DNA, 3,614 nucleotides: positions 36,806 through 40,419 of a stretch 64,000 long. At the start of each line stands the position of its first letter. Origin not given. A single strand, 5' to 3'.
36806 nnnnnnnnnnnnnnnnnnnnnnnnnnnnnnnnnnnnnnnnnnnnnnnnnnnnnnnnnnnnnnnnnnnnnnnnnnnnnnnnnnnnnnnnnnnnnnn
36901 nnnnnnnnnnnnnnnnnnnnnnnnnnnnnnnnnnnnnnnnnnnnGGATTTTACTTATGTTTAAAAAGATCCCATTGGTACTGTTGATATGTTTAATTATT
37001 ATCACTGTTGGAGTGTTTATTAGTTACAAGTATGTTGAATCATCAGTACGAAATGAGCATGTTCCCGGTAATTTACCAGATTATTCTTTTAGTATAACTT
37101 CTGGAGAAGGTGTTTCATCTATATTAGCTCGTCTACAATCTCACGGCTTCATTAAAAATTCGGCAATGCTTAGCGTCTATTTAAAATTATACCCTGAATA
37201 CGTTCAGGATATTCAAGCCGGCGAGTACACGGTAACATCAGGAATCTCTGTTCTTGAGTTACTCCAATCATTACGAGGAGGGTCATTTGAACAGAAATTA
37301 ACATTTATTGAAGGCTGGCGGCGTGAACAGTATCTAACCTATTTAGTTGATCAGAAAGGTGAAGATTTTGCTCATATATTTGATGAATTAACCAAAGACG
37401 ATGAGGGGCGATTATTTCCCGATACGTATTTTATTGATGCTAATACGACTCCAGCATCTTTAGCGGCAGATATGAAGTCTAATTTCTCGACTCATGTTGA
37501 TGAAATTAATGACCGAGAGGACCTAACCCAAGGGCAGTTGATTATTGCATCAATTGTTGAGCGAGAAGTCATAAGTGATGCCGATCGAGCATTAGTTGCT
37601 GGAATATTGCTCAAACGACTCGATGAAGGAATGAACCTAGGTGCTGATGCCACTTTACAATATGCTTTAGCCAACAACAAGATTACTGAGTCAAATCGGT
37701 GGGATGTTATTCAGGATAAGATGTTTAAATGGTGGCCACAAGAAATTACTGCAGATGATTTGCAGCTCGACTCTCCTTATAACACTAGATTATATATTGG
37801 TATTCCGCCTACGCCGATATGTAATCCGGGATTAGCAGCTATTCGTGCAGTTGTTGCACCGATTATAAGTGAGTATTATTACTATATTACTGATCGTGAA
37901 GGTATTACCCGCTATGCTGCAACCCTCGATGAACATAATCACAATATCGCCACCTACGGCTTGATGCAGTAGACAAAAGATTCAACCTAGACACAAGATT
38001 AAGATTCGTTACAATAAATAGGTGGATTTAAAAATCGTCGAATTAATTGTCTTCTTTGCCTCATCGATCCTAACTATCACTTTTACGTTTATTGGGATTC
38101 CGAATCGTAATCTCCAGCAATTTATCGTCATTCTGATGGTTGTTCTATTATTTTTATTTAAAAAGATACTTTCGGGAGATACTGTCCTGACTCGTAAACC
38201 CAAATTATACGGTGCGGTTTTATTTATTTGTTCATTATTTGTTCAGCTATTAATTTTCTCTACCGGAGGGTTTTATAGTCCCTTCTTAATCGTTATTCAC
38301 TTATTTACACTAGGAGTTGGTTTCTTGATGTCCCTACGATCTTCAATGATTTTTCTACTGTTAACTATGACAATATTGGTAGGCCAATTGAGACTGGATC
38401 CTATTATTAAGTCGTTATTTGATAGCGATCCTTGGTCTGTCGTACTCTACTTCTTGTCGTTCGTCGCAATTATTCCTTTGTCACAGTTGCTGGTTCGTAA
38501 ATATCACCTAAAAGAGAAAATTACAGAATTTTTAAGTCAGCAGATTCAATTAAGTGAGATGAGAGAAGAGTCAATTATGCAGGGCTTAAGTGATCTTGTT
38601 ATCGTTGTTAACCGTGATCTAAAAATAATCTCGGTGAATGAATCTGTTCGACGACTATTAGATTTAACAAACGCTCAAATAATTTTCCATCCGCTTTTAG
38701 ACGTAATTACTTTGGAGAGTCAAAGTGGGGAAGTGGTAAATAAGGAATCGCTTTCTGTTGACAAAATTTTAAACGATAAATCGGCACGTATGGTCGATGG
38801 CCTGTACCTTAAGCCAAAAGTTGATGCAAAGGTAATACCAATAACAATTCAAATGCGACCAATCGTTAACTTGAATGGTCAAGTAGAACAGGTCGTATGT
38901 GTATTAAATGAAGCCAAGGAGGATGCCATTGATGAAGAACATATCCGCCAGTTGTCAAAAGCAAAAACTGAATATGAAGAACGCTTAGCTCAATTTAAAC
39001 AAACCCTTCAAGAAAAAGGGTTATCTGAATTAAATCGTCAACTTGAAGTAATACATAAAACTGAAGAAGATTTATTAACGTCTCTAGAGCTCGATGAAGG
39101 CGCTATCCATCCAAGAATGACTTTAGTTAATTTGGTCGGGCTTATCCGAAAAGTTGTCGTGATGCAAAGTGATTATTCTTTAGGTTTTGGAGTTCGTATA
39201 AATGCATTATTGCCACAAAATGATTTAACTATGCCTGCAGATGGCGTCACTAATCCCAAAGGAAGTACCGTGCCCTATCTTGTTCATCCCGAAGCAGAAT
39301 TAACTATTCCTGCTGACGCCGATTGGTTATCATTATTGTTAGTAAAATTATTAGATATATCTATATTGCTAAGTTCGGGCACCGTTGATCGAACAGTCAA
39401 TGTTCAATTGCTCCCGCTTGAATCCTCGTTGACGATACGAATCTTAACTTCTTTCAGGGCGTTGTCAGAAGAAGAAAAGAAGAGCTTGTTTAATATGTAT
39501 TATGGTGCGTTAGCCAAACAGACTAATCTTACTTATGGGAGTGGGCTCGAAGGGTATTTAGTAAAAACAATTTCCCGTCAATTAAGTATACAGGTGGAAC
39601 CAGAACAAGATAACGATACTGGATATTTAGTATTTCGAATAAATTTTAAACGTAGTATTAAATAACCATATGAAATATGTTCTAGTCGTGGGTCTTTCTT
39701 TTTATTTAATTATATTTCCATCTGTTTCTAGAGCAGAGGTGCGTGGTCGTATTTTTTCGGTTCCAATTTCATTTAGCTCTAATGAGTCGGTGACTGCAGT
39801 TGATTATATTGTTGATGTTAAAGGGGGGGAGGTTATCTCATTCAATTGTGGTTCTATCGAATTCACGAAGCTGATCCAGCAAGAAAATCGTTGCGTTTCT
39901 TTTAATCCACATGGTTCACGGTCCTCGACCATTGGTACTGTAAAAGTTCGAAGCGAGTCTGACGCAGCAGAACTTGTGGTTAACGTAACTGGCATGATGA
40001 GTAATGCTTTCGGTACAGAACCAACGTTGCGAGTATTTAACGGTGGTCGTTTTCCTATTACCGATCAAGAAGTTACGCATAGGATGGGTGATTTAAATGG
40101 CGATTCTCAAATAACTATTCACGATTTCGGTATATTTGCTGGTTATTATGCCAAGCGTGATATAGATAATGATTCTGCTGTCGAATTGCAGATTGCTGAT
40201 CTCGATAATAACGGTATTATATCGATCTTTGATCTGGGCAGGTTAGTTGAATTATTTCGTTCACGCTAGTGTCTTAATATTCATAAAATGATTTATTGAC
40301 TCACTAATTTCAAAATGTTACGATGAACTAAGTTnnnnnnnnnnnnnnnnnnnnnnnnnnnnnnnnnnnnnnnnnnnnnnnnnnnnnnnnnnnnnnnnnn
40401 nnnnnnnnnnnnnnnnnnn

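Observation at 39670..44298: Six-gene locus of paralogous secreted proteins combining a shared two-Cys module, dockerins and sortase/TM anchors, with no catalytic domain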

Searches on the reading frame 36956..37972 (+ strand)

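Call 16: search_protein_families(library=pfam, proteins=[window:36956-37972:+], max_evalue=0.001)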
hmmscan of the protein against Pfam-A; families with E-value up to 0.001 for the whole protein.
window:36956-37972:+ (338 aa): 1 family
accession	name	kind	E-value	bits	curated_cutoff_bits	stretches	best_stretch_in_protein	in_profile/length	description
PF02618.21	YceG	-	2.5e-67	227.7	32.4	1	45-332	1-274/275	YceG-like family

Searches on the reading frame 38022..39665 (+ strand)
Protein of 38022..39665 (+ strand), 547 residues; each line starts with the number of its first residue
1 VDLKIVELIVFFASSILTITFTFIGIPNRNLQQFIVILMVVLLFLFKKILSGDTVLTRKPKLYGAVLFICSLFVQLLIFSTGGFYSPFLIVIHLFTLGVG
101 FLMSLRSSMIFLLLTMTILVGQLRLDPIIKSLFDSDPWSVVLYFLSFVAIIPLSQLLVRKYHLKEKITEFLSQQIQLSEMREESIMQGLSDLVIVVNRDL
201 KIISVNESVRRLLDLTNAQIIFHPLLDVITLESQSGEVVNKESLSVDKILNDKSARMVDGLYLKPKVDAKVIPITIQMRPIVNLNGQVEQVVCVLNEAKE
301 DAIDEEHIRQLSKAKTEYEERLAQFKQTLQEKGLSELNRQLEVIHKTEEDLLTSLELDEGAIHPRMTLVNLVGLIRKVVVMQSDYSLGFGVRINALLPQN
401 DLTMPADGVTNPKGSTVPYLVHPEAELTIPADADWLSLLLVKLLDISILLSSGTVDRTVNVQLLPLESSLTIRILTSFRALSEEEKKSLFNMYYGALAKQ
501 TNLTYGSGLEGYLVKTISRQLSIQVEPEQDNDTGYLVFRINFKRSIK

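Call 16: search_protein_families(library=pfam, proteins=[window:38022-39665:+], max_evalue=0.001)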
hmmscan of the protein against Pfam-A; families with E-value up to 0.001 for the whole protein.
window:38022-39665:+ (547 aa): 2 families
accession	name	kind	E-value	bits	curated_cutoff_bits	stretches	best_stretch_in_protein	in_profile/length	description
PF00989.32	PAS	-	3.5e-08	33.9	22.6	1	183-296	4-111/113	PAS fold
PF13426.13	PAS_9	-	3.1e-05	24.6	27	1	192-296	3-99/103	PAS domain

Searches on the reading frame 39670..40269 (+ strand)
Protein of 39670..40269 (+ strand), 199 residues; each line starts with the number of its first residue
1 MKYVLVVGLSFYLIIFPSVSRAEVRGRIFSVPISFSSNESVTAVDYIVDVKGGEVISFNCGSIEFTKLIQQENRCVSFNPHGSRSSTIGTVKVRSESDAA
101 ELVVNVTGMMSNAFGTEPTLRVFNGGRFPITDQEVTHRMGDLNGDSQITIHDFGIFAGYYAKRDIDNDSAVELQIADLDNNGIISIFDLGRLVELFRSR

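Call 3: search_protein_families(library=pfam, proteins=[window:39670-40269:+], max_evalue=1)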
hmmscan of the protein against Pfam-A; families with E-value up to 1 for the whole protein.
window:39670-40269:+ (199 aa): 7 families
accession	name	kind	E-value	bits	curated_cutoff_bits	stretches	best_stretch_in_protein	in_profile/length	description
PF00404.24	Dockerin_1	-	0.0012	19.4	22.9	1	140-192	2-52/57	Dockerin type I domain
PF00036.39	EF-hand_1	-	0.0014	18.5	25.4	1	174-193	7-26/29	EF hand domain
PF12019.13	GspH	-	0.018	16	21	1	70-108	69-108/108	Type II transport protein GspH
PF13405.12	EF-hand_6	-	0.029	14.6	25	0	175-194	8-27/30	EF-hand domain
PF13202.12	EF-hand_5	-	0.061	13.3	25.9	1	173-193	5-25/25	EF hand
PF13499.12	EF-hand_7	-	0.13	13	30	0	141-188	12-61/67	EF-hand domain pair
PF07492.16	Trehalase_Ca-bi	-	0.18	12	25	0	141-154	9-22/30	Neutral trehalase Ca2+ binding domain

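Call 4: search_protein_families(library=ncbifam, proteins=[window:39670-40269:+], max_evalue=1)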
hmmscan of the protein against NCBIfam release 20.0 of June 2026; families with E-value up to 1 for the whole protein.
window:39670-40269:+ (199 aa): 1 family
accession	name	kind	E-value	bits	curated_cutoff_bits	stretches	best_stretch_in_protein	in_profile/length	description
NF041540.1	dockerin_GC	domain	0.041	14.3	29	1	141-196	4-63/67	GC-type dockerin domain-anchored protein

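Call 67: predict_structure(alignment_id=A6)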
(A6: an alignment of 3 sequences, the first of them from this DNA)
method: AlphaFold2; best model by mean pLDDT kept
length: 177 residues; sequences in the alignment: 3
mean_pLDDT: 54.2   pTM: 0.50
mean pLDDT of the five models: 54.2, 51.3, 50.5, 34.2, 33.9
residues with pLDDT >= 90: 0; 70-90: 48; 50-70: 48; < 50: 81
segments of 3 or more residues with pLDDT < 50: 1-3, 93-96, 109-177
pLDDT, mean of each block of 10 residues (from residue 1): 60 70 76 76 60 70 74 68 69 49 49 33 37 34 37 37 35 34
secondary structure, 60 per line:
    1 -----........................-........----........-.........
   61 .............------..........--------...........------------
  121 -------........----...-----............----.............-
elements in order: E6-29 E31-38 E43-47 E52-73 E80-89 E98-108 H128-135 H148-159 H164-176

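Call 74: list_cluster_members(proteins=[window:39670-40269:+, window:40335-40892:+, window:40931-41593:+, window:41643-43061:+, window:43073-43711:+, window:43714-44298:+, window:38022-39665:+])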
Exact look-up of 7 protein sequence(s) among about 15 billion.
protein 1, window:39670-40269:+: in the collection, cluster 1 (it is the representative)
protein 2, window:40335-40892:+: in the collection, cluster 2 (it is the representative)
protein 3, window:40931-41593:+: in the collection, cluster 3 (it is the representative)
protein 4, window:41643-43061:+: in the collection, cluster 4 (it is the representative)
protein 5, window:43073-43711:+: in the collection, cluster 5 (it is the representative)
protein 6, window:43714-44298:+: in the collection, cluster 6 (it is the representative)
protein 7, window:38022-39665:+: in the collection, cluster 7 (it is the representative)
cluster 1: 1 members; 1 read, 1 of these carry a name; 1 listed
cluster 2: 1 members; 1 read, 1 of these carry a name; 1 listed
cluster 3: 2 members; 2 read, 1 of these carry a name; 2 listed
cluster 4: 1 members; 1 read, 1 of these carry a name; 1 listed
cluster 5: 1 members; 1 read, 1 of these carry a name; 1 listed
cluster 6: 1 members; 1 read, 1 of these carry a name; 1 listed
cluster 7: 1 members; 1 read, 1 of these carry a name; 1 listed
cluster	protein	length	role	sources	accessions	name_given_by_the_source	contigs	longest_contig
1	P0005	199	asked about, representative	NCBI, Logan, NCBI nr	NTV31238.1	hypothetical protein HGA91_04670 [candidate division WWE3 bacterium] | hypothetical protein [candidate division WWE3 bacterium]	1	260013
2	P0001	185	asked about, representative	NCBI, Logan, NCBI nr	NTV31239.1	hypothetical protein HGA91_04675 [candidate division WWE3 bacterium] | hypothetical protein [candidate division WWE3 bacterium]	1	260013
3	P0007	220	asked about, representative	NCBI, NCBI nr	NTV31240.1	hypothetical protein HGA91_04680 [candidate division WWE3 bacterium] | hypothetical protein [candidate division WWE3 bacterium]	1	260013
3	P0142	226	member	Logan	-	-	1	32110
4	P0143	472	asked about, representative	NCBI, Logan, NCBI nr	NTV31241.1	hypothetical protein HGA91_04685 [candidate division WWE3 bacterium] | hypothetical protein [candidate division WWE3 bacterium]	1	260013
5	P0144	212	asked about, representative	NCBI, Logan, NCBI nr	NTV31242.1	hypothetical protein HGA91_04690 [candidate division WWE3 bacterium] | hypothetical protein [candidate division WWE3 bacterium]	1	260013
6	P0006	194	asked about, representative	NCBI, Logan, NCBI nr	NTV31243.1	hypothetical protein HGA91_04695 [candidate division WWE3 bacterium] | hypothetical protein [candidate division WWE3 bacterium]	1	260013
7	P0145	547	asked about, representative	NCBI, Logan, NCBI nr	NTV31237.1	PAS domain-containing protein [candidate division WWE3 bacterium]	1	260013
